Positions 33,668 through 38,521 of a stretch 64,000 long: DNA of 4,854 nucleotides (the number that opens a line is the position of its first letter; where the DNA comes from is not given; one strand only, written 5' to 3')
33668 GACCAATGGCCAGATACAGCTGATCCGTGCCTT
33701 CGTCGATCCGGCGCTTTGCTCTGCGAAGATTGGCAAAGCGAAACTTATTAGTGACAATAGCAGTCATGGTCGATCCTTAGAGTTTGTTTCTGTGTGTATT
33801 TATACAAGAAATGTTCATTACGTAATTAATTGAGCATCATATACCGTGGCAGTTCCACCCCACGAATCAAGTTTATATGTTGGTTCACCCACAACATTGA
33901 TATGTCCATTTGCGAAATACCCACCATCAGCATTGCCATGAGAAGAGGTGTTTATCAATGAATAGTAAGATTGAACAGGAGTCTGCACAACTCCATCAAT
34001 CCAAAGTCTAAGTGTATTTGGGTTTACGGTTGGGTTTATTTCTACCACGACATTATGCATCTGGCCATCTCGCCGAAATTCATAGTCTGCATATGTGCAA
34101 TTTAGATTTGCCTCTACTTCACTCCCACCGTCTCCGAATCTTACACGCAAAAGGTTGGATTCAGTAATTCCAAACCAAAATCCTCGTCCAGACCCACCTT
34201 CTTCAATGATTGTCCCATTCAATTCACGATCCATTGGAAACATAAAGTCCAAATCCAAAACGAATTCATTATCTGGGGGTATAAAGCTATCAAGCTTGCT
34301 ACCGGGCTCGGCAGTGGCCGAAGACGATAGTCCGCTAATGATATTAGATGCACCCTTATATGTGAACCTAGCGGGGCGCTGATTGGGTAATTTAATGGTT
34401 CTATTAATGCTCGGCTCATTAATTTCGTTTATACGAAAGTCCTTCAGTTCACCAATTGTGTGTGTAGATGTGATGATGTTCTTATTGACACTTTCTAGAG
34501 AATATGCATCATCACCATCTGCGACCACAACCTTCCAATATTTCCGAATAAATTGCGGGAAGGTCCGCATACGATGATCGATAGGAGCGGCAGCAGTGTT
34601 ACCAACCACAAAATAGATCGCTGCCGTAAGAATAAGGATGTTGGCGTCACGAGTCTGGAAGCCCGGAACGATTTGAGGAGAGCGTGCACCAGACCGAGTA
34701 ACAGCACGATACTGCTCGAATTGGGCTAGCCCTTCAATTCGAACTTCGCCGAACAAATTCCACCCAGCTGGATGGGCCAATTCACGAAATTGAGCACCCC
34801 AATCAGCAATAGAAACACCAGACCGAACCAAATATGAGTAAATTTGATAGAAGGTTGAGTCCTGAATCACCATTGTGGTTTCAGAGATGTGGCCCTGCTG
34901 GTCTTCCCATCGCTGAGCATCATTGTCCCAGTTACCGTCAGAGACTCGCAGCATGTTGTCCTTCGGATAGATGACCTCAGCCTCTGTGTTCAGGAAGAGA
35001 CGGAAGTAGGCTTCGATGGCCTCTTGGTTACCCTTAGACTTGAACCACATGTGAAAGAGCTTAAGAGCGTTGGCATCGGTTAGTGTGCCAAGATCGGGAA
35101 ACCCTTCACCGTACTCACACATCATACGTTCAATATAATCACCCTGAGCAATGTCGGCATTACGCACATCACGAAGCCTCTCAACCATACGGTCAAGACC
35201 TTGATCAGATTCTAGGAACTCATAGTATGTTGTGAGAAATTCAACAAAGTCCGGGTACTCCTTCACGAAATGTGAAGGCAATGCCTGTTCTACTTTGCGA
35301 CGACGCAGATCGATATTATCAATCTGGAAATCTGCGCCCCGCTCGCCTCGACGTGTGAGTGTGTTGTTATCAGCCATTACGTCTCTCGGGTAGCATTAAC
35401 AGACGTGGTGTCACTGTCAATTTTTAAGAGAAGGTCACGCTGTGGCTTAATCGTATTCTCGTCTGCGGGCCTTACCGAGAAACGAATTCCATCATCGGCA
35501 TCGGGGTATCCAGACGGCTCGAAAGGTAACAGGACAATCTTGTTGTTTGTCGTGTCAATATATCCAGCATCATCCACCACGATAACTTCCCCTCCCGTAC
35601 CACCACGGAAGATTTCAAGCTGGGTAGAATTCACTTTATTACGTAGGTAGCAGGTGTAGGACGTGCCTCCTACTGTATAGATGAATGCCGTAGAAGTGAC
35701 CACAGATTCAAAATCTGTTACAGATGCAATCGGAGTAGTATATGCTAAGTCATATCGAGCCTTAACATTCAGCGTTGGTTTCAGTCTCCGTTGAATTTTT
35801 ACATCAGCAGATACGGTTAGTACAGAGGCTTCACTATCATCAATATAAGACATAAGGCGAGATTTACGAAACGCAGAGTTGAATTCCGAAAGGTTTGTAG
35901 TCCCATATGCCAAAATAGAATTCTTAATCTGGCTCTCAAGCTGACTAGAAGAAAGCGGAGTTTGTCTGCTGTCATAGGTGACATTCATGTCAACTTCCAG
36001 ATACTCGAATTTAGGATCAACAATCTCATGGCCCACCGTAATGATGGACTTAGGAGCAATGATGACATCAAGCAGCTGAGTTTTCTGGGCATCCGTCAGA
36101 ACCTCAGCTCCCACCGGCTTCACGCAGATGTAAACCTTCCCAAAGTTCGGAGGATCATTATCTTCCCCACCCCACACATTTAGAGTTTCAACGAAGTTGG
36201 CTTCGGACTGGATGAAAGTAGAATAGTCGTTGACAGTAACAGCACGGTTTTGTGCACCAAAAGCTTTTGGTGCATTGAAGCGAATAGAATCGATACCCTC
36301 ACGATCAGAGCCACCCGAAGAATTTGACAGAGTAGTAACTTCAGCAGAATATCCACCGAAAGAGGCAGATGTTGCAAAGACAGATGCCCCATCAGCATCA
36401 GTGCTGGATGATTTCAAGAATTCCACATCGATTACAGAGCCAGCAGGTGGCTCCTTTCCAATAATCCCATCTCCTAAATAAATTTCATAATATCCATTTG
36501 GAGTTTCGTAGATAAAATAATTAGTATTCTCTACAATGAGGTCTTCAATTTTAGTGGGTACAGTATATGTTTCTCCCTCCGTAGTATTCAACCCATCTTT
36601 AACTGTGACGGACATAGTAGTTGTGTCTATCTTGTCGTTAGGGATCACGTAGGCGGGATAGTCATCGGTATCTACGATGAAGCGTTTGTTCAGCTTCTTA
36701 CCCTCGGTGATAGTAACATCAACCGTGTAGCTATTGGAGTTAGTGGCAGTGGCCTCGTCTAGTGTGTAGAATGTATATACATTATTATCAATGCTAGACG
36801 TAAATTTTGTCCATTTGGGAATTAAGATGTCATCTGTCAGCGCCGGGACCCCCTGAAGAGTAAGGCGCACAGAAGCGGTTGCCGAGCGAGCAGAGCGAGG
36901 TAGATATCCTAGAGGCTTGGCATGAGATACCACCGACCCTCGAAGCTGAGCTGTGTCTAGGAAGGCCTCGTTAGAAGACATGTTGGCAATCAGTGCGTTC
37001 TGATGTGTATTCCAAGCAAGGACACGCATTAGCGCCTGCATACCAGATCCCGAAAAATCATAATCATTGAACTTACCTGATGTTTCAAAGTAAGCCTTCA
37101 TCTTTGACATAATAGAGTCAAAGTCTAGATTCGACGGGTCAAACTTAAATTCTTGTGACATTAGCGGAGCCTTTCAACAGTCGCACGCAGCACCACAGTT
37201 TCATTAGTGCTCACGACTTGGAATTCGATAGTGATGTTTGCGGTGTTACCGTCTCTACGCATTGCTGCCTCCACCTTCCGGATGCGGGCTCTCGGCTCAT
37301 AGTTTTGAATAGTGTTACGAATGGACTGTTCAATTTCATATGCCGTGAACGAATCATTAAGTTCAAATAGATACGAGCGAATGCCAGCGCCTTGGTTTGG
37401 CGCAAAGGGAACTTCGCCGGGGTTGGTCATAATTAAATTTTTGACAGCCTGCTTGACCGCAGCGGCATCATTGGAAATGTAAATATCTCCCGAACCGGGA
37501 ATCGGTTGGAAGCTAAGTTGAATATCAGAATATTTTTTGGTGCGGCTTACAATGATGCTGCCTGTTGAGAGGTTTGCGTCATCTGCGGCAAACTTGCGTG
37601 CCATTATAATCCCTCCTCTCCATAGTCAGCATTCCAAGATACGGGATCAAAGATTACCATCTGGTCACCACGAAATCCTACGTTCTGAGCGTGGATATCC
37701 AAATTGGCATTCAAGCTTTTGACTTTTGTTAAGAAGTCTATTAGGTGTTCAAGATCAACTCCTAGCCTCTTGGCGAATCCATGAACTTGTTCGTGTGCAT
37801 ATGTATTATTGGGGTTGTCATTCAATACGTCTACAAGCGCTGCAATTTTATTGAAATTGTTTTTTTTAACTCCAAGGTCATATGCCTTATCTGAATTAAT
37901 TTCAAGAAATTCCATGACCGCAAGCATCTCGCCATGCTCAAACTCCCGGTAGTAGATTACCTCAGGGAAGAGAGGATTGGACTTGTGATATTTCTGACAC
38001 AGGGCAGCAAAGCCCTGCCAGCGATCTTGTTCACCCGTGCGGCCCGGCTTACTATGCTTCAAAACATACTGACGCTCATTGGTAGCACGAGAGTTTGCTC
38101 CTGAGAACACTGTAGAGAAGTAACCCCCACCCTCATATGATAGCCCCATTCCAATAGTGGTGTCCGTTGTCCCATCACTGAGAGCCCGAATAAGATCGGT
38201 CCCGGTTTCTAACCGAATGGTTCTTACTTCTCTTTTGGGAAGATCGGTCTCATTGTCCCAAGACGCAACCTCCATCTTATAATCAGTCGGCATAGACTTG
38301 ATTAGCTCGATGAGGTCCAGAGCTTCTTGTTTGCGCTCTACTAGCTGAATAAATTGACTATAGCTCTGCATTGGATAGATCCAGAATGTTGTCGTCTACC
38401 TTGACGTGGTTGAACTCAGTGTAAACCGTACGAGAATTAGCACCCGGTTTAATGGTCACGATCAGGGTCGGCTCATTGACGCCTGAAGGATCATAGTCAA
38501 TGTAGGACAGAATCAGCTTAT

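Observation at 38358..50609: gp5 split in two, with its OB-fold fused to a central fibre of more than 2,000 aa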

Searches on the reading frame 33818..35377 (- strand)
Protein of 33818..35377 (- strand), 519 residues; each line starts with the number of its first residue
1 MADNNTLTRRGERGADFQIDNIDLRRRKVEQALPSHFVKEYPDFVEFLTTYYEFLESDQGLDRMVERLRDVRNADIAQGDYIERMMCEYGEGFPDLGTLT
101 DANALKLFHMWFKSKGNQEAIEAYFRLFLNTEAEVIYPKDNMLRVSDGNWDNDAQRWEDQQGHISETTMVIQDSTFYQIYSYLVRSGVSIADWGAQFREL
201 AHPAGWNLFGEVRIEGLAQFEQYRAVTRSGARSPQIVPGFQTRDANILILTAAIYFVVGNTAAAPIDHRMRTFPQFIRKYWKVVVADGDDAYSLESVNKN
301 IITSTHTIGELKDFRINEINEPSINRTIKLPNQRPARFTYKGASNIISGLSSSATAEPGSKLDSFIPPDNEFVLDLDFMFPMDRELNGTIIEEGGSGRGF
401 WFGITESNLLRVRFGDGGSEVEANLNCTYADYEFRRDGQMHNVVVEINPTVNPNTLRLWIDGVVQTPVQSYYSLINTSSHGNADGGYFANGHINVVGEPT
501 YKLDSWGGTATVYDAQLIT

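Call 14: search_protein_families(library=phrogs, proteins=[window:33818-35377:-], max_evalue=0.001)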
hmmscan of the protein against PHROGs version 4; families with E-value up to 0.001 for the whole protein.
window:33818-35377:- (519 aa): 7 families
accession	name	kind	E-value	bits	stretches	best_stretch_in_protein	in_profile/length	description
phrog_26741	-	unknown function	5.6e-25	89.1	2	29-152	9-132/497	-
phrog_3465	-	connector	1.1e-23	84.3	3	161-216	720-775/978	head closure Hc2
phrog_17744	-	tail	1.9e-22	80.4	2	29-151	15-137/765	baseplate wedge subunit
phrog_4406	-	head and packaging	1.7e-17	62.4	1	156-220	1816-1880/3231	virion structural protein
phrog_701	-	head and packaging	3.9e-16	57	1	158-219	3440-3501/6136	virion structural protein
phrog_2885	-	tail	3.1e-13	48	1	155-220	2396-2461/4179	baseplate wedge subunit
phrog_18802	-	head and packaging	1.4e-08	32.8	1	154-214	146-206/3007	virion structural protein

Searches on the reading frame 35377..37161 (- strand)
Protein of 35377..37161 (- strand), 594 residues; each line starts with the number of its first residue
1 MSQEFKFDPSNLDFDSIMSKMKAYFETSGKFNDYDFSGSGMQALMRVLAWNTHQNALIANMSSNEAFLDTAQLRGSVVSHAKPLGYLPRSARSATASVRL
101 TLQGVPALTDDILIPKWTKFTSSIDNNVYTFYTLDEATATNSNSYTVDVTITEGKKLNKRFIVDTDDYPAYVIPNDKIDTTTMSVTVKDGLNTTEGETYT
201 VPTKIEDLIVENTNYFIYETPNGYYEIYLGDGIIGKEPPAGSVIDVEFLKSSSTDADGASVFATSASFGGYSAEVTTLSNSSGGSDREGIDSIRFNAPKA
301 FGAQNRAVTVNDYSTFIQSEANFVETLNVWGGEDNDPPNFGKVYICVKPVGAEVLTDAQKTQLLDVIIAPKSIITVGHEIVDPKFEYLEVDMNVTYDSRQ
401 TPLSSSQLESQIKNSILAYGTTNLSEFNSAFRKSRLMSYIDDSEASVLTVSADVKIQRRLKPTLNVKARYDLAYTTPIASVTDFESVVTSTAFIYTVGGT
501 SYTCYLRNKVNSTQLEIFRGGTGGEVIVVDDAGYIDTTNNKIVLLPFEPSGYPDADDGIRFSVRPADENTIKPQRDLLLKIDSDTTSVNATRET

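Call 14: search_protein_families(library=phrogs, proteins=[window:35377-37161:-], max_evalue=0.001)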
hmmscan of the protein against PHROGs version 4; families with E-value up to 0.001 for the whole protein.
window:35377-37161:- (594 aa): 4 families
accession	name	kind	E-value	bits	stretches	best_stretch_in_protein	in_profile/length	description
phrog_219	-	tail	1e-150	504.2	1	10-591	7-594/598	baseplate wedge subunit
phrog_6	-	tail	9.7e-17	61.8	1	11-478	69-395/548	baseplate wedge subunit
phrog_1369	-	tail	3e-14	53.6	1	54-333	44-317/489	baseplate protein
phrog_10646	-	tail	4.2e-13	49.2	1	12-101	31-121/1142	baseplate wedge subunit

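Call 28: search_dna_similar(query=window:35377-37161:-, collection=phages, mode=protein, max_rows=15)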
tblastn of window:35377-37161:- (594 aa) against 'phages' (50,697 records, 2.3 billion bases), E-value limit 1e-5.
Records with a match: 2448; places in all: 2454; records where one place covers at least 80% of the query: 770.
Best place of each record, by identity: <60% 2448.
By first word of the organism name: Escherichia 633; Synechococcus 374; Klebsiella 318; Salmonella 192; Vibrio 129; Shigella 89; Aeromonas 79; Acinetobacter 71; Cyanophage 61; Enterobacter 59; and 53 more.
By host as written in the record: - 445; Escherichia coli 269; Klebsiella pneumoniae 110; Synechococcus 107; Synechococcus sp. 38; Escherichia coli O157:H7 35; Salmonella enterica 29; Synechococcus sp. WH7803 28; and 539 more.
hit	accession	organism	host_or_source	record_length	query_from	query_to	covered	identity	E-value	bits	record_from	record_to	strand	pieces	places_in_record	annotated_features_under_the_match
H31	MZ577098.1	Methylophilales phage Melnitz-3 EXVC039M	Methylophilales_sp._H5P1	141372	6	594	99%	34.2%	4e-99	337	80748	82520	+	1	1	baseplate wedge subunit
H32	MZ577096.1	Methylophilales phage Melnitz-2 EXVC040M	Methylophilales_sp._H5P1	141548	6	594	99%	34.2%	4e-99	337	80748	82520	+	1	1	baseplate wedge subunit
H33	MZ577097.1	Methylophilales phage Melnitz EXVC044M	Methylophilales_sp._H5P1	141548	6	594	99%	34.2%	4e-99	337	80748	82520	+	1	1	baseplate wedge subunit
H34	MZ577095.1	Methylophilales phage Melnitz-1 EXVC043M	Methylophilales_sp._H5P1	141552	6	594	99%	34.2%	4e-99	337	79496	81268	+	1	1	baseplate wedge subunit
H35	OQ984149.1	Phage C48C1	-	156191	10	588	97%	33.1%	6e-91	313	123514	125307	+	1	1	baseplate wedge subunit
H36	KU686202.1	Synechococcus phage S-CAM4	Synechococcus sp.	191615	10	593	98%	32.7%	3e-81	284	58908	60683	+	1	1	baseplate wedge subunit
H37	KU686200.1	Synechococcus phage S-CAM4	Synechococcus sp.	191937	10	593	98%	32.7%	3e-81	284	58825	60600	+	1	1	baseplate wedge subunit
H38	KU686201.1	Synechococcus phage S-CAM4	Synechococcus sp.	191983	10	593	98%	32.7%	3e-81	284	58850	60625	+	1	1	baseplate wedge subunit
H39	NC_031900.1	Synechococcus phage S-CAM4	Synechococcus sp.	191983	10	593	98%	32.7%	3e-81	284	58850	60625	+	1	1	baseplate wedge subunit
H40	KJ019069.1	Synechococcus phage ACG-2014j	-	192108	10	593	98%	32.7%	3e-81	284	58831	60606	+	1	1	baseplate wedge protein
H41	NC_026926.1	Synechococcus phage ACG-2014j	-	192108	10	593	98%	32.7%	3e-81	284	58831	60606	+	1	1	baseplate wedge subunit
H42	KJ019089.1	Synechococcus phage ACG-2014j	-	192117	10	593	98%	32.3%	5e-79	278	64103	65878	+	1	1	baseplate wedge protein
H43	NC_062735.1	Synechococcus phage ACG-2014j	-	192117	10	593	98%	32.3%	5e-79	278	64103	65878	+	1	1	baseplate wedge subunit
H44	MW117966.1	Synechococcus phage S-H9-1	Synechococcus sp. MW02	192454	10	593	98%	32.2%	3e-75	267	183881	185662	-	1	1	baseplate wedge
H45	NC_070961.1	Synechococcus phage S-H9-1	Synechococcus sp. MW02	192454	10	593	98%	32.2%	3e-75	267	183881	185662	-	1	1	baseplate wedge subunit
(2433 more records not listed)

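Call 32: get_annotated_region(hit=H39, flank=12000)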
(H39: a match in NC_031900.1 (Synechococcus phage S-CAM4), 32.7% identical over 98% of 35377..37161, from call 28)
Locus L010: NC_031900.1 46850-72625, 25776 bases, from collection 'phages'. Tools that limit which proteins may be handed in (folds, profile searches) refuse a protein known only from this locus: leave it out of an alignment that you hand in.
description: Synechococcus phage S-CAM4 isolate 0809SB33, complete genome.
organism: Synechococcus phage S-CAM4 (NCBI taxid 1883367)
taxonomy: Viruses; Duplodnaviria; Heunggongvirae; Uroviricota; Caudoviricetes; Kyanoviridae; Potamoivirus; Potamoivirus cam4
host: Synechococcus sp.; source: -; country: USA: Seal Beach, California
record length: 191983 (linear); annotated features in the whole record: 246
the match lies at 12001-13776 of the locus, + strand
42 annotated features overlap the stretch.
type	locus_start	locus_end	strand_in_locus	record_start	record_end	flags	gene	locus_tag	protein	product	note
CDS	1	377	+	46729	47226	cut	-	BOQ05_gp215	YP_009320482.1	putative type II DNA modification enzyme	putative TYPE II DNA MODIFICATION ENZYME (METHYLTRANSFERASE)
CDS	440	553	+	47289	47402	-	-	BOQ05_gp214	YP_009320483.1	hypothetical protein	-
CDS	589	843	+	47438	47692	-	-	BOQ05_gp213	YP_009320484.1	hypothetical protein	-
CDS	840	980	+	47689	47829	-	-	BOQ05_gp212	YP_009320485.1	hypothetical protein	-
CDS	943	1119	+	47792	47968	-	-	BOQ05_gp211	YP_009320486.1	hypothetical protein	-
CDS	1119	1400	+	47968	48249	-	-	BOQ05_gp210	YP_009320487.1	hypothetical protein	-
CDS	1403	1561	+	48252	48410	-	-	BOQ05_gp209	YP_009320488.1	hypothetical protein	-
CDS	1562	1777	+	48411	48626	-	-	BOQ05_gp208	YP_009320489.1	hypothetical protein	-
CDS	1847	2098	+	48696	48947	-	-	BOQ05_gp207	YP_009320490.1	hypothetical protein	-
CDS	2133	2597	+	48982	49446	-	-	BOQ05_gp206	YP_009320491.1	hypothetical protein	hypothetical T4-like protein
CDS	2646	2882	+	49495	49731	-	-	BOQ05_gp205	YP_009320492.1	hypothetical protein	-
CDS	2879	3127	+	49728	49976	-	-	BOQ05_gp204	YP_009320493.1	hypothetical protein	-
CDS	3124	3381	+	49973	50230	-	-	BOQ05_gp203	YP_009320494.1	hypothetical protein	-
CDS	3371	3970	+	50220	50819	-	-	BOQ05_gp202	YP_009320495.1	2OG-Fe(II) oxygenase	2OG-Fe(II) oxygenase superfamily domain protein (pfam13640)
CDS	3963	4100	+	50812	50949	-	-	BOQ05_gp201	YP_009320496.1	hypothetical protein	-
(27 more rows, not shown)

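Call 79: get_annotated_region(hit=H35, flank=14000)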
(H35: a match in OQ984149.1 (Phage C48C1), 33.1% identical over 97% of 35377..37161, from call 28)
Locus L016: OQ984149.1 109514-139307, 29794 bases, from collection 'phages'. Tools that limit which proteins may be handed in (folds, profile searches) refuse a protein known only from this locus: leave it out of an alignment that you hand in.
description: Phage C48C1, complete genome.
organism: Phage C48C1 (NCBI taxid 3053735)
taxonomy: Viruses; Duplodnaviria; Heunggongvirae; Uroviricota; Caudoviricetes; Kyanoviridae
host: -; source: -; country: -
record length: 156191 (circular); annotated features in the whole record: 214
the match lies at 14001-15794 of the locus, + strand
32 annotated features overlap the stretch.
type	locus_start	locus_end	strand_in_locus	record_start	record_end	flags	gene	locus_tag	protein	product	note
CDS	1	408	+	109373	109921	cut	-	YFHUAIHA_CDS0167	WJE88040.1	hypothetical protein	-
CDS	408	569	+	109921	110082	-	-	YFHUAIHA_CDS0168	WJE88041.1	hypothetical protein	-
CDS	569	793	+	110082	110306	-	-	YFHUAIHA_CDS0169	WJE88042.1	hypothetical protein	-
CDS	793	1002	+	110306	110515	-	-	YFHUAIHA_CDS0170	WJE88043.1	hypothetical protein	-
CDS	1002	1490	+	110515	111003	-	-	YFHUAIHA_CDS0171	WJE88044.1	hypothetical protein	-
CDS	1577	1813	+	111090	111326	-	-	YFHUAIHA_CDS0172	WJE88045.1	hypothetical protein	-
CDS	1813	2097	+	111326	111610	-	-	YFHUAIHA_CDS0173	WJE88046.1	hypothetical protein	-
CDS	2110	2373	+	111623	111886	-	-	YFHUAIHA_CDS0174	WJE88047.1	hypothetical protein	-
CDS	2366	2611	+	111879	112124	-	-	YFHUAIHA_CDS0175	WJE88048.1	late promoter transcriptional regulator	-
CDS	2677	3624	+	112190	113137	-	-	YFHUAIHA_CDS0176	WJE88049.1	single strand DNA binding protein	-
CDS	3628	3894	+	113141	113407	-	-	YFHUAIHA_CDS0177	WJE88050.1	hypothetical protein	-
CDS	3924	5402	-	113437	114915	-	-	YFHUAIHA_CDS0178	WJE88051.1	peptidase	-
CDS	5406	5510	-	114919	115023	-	-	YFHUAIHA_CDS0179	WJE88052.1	baseplate hub assembly catalyst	-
CDS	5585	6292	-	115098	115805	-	-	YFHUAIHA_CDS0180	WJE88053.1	baseplate hub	-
CDS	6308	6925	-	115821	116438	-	-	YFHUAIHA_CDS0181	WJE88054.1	tail tube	-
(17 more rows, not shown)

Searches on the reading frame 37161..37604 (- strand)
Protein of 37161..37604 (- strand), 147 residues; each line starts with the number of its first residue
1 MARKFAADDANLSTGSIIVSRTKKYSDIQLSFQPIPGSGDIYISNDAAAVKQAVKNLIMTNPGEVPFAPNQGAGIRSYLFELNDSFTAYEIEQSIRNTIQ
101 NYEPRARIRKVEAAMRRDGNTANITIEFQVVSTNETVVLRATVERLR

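Call 14: search_protein_families(library=phrogs, proteins=[window:37161-37604:-], max_evalue=0.001)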
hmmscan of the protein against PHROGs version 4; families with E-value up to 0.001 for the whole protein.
window:37161-37604:- (147 aa): 5 families
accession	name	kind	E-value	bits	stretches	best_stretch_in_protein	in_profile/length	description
phrog_261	-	tail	1.7e-42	147.3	1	15-140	12-138/312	baseplate wedge subunit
phrog_43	-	tail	3.8e-14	53.4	1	45-138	17-111/126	baseplate wedge subunit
phrog_120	-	tail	1.1e-08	36.2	1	38-138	73-171/303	baseplate wedge subunit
phrog_975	-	tail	4.9e-07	30.1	1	36-136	123-221/238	baseplate protein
phrog_37990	-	tail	0.00045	21.1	1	69-137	2-70/80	baseplate wedge subunit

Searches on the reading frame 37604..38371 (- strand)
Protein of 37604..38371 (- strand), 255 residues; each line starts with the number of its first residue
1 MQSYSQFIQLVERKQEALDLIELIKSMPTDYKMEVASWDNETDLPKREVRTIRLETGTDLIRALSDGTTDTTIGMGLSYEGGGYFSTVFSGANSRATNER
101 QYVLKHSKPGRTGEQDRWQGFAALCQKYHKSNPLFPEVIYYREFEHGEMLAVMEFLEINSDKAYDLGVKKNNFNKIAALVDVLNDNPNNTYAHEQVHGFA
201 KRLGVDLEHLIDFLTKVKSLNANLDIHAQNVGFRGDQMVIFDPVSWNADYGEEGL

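Call 14: search_protein_families(library=phrogs, proteins=[window:37604-38371:-], max_evalue=0.001)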
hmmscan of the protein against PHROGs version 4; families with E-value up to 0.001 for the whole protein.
window:37604-38371:- (255 aa): 1 family
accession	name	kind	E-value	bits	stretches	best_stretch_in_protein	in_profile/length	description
phrog_15752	-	other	1.7e-06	28.5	1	75-248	67-241/260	protein kinase; inhibitor of host transcription; positively regulates RNaseIII; negatively on RNaseE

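Call 26: search_protein_families(library=pfam, proteins=[window:37604-38371:-], max_evalue=1)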
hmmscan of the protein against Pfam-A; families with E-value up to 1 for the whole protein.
window:37604-38371:- (255 aa): 0 families

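Call 74: search_protein_families(library=ncbifam, proteins=[window:37604-38371:-], max_evalue=0.01)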
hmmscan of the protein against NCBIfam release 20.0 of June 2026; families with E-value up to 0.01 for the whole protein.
window:37604-38371:- (255 aa): 0 families
